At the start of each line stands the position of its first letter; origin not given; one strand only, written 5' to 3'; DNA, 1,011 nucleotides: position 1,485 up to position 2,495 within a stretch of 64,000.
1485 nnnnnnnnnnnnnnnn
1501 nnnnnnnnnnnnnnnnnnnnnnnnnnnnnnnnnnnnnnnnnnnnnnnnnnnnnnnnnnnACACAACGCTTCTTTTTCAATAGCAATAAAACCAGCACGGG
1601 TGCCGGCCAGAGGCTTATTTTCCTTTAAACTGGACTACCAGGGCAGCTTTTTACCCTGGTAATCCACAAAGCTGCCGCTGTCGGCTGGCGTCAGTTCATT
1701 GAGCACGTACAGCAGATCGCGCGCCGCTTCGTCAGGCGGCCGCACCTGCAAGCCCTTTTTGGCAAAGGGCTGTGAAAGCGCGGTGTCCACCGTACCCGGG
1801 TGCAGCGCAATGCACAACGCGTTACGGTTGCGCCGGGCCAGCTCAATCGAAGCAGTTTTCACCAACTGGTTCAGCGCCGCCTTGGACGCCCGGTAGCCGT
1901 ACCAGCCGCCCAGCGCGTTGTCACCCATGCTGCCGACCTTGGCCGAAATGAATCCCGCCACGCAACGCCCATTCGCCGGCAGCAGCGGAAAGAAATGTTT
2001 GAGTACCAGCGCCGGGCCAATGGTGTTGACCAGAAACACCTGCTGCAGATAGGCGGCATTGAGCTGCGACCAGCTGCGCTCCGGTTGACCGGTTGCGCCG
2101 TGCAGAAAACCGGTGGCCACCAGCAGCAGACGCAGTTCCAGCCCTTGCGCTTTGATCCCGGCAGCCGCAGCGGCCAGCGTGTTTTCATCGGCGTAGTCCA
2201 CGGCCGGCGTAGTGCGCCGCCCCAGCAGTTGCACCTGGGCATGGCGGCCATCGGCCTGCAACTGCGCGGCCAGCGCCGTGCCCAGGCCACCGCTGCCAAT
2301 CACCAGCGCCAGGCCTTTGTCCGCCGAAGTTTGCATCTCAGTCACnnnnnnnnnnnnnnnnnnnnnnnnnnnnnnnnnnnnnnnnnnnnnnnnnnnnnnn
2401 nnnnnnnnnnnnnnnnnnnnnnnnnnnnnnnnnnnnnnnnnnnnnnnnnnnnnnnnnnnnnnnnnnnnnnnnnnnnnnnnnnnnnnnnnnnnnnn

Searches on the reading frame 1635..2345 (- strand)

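Call 66: search_protein_families(library=pfam, proteins=[window:1635-2345:-], max_evalue=0.001)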
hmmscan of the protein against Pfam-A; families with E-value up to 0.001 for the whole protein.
window:1635-2345:- (236 aa): 3 families
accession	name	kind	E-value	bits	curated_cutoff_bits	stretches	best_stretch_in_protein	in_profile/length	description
PF00106.31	adh_short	-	1.6e-13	51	26.6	1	44-194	51-190/195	short chain dehydrogenase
PF13561.12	adh_short_C2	-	1.9e-11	44.4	27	1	41-195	43-185/236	Enoyl-(Acyl carrier protein) reductase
PF02558.23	ApbA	-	0.00074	19.6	22.2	0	14-45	2-31/150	Ketopantoate reductase PanE/ApbA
